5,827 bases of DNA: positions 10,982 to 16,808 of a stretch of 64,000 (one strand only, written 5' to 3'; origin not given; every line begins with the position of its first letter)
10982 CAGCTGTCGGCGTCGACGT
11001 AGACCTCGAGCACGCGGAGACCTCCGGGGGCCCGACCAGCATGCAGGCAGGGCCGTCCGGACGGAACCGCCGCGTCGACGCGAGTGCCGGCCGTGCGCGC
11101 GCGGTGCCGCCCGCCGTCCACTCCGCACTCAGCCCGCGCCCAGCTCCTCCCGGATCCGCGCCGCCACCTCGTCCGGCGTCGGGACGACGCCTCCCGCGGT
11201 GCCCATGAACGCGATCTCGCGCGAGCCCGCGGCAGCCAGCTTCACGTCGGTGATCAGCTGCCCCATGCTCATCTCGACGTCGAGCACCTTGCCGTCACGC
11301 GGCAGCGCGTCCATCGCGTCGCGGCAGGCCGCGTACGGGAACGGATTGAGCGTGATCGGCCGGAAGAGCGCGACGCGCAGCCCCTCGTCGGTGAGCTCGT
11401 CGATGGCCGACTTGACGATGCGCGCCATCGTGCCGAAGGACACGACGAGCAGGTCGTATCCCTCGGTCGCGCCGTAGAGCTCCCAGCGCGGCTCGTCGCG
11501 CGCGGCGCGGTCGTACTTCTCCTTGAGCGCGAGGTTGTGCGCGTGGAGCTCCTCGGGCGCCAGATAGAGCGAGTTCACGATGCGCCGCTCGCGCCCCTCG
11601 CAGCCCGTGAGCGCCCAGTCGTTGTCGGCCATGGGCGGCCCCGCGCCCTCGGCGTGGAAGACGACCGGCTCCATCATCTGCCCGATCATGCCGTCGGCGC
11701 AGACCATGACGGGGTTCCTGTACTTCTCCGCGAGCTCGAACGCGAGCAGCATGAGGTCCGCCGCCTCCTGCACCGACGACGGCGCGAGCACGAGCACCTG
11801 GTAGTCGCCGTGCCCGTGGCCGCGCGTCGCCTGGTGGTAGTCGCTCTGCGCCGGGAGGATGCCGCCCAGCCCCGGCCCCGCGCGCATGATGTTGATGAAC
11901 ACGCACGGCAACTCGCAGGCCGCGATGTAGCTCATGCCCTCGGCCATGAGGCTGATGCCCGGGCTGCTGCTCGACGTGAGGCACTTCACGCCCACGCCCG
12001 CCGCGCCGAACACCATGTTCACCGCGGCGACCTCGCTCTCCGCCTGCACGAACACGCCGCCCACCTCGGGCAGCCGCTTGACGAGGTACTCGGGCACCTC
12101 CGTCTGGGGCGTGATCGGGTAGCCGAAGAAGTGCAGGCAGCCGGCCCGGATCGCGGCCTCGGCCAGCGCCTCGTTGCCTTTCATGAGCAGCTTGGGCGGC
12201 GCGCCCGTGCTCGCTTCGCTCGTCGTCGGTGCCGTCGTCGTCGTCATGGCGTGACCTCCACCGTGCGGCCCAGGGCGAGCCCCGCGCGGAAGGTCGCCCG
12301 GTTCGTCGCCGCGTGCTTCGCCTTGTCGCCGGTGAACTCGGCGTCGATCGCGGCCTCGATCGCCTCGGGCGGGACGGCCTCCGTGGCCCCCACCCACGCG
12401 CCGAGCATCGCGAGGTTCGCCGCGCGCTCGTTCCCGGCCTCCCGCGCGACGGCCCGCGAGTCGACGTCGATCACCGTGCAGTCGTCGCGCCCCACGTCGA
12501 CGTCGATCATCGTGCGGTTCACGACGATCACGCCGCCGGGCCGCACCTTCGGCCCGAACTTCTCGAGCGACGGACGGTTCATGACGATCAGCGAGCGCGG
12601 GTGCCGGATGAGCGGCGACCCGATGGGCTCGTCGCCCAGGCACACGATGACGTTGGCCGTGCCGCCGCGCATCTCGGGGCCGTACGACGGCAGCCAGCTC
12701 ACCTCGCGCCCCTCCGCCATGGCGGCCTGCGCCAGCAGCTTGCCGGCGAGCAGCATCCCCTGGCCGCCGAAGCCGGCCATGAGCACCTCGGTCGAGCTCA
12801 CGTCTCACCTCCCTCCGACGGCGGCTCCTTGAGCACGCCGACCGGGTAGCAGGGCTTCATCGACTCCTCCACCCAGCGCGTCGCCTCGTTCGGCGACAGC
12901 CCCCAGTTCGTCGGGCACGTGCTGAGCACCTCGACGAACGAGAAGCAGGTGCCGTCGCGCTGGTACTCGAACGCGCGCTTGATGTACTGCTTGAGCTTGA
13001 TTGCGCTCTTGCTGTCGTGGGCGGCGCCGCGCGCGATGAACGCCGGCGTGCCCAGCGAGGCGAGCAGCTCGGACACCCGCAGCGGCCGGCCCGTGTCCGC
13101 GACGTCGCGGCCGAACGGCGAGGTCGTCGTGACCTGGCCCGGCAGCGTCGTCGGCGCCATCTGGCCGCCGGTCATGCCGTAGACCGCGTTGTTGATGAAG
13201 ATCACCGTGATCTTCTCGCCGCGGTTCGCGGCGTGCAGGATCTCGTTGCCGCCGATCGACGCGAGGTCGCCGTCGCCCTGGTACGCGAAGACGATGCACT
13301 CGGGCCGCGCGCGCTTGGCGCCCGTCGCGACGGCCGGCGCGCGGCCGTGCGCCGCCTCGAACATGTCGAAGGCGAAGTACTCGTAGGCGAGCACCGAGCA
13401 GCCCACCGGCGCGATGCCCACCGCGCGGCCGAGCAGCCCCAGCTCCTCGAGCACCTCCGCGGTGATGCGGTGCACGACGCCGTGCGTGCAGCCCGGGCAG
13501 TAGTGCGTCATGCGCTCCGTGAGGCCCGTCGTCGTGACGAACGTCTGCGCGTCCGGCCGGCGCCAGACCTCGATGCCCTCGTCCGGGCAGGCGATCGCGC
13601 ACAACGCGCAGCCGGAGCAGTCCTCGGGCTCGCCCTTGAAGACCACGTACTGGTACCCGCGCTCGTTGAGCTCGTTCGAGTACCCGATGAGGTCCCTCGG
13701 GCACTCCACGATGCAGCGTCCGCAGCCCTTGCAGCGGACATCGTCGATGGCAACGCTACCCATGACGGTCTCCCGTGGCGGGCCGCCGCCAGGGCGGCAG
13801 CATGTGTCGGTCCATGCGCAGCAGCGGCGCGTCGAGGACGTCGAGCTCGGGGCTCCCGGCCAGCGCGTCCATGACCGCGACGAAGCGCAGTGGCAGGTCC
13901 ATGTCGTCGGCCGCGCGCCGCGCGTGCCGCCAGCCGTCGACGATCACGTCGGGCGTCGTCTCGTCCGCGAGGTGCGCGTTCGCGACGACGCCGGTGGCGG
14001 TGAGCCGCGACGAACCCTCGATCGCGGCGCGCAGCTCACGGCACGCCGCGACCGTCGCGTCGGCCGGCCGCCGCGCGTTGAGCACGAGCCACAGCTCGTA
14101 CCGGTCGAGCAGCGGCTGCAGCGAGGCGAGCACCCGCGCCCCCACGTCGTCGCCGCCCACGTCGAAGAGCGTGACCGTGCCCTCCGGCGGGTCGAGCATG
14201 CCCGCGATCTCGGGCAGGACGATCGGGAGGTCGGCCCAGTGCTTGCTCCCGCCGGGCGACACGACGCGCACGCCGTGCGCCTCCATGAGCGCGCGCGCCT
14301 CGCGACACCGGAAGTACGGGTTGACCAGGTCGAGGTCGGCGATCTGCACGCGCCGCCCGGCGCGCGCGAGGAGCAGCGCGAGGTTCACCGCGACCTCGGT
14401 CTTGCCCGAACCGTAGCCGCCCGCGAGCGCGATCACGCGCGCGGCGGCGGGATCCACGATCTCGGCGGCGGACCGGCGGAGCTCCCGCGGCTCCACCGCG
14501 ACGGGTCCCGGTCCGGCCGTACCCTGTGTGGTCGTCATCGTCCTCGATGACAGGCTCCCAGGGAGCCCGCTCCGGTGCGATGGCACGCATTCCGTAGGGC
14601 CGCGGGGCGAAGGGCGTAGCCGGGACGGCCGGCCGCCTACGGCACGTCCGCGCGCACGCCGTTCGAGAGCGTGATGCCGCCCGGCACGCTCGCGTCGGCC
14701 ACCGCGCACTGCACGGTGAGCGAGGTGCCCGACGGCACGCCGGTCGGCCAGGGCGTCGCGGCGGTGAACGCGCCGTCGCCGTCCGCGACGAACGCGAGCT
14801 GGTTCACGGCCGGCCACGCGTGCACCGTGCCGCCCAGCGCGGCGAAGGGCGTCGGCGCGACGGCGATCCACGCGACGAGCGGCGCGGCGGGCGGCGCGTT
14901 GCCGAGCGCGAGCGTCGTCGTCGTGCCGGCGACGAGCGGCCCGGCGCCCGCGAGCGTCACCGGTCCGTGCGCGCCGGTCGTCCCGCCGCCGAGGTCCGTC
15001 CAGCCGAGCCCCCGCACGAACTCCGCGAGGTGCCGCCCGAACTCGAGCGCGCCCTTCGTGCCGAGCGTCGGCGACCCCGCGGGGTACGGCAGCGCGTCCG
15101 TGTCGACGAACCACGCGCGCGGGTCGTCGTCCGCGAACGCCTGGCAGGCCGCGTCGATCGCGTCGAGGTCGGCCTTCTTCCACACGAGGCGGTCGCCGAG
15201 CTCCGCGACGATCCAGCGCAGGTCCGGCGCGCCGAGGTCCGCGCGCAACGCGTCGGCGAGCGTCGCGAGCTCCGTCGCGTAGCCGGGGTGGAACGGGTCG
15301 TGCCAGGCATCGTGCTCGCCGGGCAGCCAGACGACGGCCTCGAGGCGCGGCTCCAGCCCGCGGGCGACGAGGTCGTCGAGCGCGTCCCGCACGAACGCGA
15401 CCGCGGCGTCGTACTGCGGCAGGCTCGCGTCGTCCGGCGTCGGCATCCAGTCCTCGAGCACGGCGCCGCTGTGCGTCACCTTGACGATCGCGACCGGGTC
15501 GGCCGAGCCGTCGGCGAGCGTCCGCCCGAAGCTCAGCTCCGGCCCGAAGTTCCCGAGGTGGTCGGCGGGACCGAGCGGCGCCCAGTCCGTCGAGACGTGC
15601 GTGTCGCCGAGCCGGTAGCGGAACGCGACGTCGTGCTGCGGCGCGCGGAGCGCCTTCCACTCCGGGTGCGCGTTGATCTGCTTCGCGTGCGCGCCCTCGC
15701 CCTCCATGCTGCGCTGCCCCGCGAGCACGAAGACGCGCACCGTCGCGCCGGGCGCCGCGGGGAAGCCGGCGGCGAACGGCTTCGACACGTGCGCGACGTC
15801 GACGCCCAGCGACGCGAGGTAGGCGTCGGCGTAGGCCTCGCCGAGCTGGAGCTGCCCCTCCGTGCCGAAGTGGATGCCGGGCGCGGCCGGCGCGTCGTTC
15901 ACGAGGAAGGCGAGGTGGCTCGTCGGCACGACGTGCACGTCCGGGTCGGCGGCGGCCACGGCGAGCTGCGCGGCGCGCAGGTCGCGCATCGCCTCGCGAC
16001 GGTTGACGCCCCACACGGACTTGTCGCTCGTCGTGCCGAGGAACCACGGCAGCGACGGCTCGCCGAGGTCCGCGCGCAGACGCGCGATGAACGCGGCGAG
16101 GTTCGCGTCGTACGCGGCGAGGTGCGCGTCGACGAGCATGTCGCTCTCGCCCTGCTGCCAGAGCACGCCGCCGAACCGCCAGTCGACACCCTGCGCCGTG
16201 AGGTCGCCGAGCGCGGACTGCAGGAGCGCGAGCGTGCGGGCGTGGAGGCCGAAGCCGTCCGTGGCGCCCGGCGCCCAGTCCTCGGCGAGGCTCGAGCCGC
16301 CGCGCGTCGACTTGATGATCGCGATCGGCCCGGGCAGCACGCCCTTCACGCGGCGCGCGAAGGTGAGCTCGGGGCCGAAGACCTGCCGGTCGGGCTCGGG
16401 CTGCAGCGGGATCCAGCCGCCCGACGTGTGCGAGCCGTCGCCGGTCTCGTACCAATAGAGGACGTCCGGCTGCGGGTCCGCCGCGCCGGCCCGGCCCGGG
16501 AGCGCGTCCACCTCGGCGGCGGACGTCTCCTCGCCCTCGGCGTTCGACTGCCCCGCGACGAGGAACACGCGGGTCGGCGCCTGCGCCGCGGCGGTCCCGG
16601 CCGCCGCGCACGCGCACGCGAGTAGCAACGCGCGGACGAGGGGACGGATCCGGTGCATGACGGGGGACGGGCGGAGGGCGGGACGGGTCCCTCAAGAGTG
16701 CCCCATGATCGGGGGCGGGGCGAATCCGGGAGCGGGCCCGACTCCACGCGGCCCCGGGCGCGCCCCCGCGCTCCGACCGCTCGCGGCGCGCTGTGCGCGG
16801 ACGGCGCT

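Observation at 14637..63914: A module of about 120 aa ending in an invariant proline forms the C-terminus of at least five unrelated exoenzymes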

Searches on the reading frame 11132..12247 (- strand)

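Call 45: search_protein_families(library=pfam, proteins=[window:11132-12247:-], max_evalue=0.001)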
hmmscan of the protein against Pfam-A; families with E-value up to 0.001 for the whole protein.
window:11132-12247:- (372 aa): 3 families
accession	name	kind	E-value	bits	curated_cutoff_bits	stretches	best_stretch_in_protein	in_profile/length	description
PF01855.24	POR_N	-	4.5e-48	164.4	27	1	30-210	1-180/231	Pyruvate flavodoxin/ferredoxin oxidoreductase, thiamine diP-bdg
PF17147.9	PFOR_II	-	4.1e-16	59.6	27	1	265-361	2-102/102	Pyruvate:ferredoxin oxidoreductase core domain II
PF02780.25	Transketolase_C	-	0.00055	20.3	25.9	0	262-306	8-52/124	Transketolase, C-terminal domain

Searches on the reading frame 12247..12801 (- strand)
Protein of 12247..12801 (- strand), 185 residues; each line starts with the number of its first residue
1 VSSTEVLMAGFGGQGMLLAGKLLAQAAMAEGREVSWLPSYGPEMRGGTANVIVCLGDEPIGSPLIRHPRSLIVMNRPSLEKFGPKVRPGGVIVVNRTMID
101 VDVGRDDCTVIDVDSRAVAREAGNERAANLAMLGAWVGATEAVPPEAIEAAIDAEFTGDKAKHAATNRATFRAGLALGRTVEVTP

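Call 45: search_protein_families(library=pfam, proteins=[window:12247-12801:-], max_evalue=0.001)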
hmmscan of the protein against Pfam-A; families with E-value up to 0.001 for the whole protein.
window:12247-12801:- (185 aa): 1 family
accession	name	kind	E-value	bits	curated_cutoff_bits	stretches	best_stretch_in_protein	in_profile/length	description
PF01558.24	POR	-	5.3e-38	131.3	27.4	1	12-175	1-172/173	Pyruvate ferredoxin/flavodoxin oxidoreductase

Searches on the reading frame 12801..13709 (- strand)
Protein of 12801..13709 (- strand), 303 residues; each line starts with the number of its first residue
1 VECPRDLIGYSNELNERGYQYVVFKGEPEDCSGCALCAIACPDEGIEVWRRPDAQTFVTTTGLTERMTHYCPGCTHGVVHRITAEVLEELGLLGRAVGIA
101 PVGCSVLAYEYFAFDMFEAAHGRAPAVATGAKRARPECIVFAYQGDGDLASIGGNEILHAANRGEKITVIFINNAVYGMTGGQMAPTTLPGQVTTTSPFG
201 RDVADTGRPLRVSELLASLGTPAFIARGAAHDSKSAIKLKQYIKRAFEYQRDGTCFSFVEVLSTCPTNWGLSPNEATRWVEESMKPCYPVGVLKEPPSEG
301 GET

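Call 45: search_protein_families(library=pfam, proteins=[window:12801-13709:-], max_evalue=0.001)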
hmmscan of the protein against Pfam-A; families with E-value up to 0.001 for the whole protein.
window:12801-13709:- (303 aa): 2 families
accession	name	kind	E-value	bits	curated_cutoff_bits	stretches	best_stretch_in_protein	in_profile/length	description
PF02775.26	TPP_enzyme_C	-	4.6e-22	78.9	21.9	1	111-251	21-143/151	Thiamine pyrophosphate enzyme, C-terminal TPP binding domain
PF12838.12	Fer4_7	-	3e-05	24.8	27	1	2-42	11-49/52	4Fe-4S dicluster domain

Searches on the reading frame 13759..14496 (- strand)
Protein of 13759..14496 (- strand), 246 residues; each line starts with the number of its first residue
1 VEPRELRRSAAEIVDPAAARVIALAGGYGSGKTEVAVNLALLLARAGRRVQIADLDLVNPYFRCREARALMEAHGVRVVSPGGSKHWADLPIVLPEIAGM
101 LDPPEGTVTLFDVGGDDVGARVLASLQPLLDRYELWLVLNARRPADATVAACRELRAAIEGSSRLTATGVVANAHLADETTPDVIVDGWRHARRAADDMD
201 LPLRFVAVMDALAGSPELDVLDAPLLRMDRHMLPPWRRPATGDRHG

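Call 45: search_protein_families(library=pfam, proteins=[window:13759-14496:-], max_evalue=0.001)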
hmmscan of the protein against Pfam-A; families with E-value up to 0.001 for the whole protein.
window:13759-14496:- (246 aa): 2 families
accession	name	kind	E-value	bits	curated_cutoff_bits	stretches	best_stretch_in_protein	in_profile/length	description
PF01656.29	CbiA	-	1.3e-06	28.8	25.4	1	27-58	7-38/125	CobQ/CobB/MinD/ParA nucleotide binding domain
PF10609.15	ParA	-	0.00011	22.1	27.1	1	21-60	5-45/246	NUBPL iron-transfer P-loop NTPase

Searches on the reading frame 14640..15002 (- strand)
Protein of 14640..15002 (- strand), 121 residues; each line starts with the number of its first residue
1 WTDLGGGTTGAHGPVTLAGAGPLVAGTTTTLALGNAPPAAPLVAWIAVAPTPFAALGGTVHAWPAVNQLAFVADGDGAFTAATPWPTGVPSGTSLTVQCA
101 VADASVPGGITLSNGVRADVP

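Call 9: search_protein_families(library=pfam, proteins=[window:14640-15002:-], max_evalue=10)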
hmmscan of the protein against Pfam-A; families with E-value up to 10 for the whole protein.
window:14640-15002:- (121 aa): 0 families

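Call 10: search_protein_families(library=ncbifam, proteins=[window:14640-15002:-], max_evalue=10)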
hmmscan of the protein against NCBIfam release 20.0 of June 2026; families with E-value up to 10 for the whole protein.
window:14640-15002:- (121 aa): 0 families

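Call 13: find_homologous_proteins(query=A1, max_evalue=0.001)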
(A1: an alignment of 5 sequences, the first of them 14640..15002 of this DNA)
Query A1 (5 sequences) (121 aa, profile of the alignment): 24 proteins with E <= 0.001 among 8000 candidates.
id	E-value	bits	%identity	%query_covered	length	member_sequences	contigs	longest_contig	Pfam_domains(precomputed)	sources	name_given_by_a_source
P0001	1.1e-36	143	56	100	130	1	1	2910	-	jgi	jgi:hypothetical protein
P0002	4.4e-36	142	54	100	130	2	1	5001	-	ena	-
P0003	4.4e-35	138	55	100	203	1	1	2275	-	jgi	jgi:hypothetical protein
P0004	9.0e-34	134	50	98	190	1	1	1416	-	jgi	jgi:hypothetical protein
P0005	3.2e-33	132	50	100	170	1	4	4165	-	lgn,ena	-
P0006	5.6e-29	119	55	100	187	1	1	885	-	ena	-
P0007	1.2e-28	117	55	100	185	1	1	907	PF13540.13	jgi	jgi:hypothetical protein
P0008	3.1e-27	113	50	93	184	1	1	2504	-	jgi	jgi:hypothetical protein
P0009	6.1e-27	112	41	100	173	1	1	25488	-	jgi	-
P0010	1.7e-26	111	43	100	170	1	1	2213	-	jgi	jgi:hypothetical protein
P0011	1.2e-25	108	39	100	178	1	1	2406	-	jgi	jgi:hypothetical protein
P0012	2.4e-25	107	44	100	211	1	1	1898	-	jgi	jgi:hypothetical protein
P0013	7.5e-23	99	38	96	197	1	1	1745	PF14312.13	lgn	-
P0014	1.5e-22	98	41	98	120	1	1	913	-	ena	-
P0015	3.7e-21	93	29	100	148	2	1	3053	-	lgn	-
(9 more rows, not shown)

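Call 42: find_encoding_contigs(protein=P0009, flank=10000, max_places=2)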
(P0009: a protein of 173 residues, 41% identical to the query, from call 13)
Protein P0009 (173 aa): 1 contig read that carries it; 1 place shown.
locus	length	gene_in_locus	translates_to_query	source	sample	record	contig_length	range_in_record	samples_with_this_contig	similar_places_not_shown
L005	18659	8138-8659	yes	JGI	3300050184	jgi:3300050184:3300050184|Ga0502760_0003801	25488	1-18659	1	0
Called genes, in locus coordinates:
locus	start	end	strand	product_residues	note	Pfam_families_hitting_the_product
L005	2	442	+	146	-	?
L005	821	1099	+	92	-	-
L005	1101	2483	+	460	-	PF07250:Glyoxal_oxid_N (weak), PF09118:GO-like_E_set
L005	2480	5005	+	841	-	PF25778:DUF7948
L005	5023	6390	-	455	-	PF01595:CNNM, PF00571:CBS, PF03471:CorC_HlyC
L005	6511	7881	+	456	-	PF01979:Amidohydro_1, PF07969:Amidohydro_3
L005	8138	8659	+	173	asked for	-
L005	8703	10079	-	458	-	PF03063:Prismane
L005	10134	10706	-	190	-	-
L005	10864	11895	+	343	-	PF00561:Abhydrolase_1, PF12697:Abhydrolase_6, PF12146:Hydrolase_4 (faint)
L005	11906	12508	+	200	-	PF11086:DUF2878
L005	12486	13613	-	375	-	-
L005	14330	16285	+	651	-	PF01558:POR, PF01855:POR_N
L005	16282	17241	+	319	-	PF02775:TPP_enzyme_C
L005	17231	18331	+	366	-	-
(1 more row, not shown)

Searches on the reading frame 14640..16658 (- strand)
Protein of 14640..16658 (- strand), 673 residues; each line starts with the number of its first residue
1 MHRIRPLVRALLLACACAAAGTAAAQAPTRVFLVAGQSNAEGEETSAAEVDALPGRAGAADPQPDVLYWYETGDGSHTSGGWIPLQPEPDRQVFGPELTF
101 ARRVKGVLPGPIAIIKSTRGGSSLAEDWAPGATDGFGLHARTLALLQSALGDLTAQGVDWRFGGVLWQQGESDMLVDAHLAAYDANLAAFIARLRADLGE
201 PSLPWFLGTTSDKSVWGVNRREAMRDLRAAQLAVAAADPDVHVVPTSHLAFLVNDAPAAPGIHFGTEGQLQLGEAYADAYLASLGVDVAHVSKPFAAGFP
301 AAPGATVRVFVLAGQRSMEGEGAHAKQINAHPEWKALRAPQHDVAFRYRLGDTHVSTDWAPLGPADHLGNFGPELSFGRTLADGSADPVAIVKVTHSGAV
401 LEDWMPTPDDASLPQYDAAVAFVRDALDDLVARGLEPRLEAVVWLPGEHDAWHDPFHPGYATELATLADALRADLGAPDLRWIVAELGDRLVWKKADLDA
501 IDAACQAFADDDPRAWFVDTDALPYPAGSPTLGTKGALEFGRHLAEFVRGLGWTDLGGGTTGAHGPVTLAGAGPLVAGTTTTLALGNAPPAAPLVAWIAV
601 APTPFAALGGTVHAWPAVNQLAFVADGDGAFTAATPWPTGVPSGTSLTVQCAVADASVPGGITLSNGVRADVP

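Call 12: search_protein_families(library=pfam, proteins=[window:14640-16658:-], max_evalue=0.01)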
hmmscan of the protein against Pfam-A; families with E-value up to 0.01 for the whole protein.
window:14640-16658:- (673 aa): 1 family
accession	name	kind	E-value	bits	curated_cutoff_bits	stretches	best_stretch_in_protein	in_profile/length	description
PF03629.24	SASA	-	1.3e-55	188.9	24.8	2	29-281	2-225/226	Carbohydrate esterase, sialic acid-specific acetylesterase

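Call 38: find_encoding_contigs(protein=window:14640-16658:-, flank=3000, max_places=3)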
Protein window:14640-16658:- (673 aa): no gene with exactly this product is on record in the collection.
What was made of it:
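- Tried and rejected: An exact look-up of the esterase found nothing on record (call 38).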
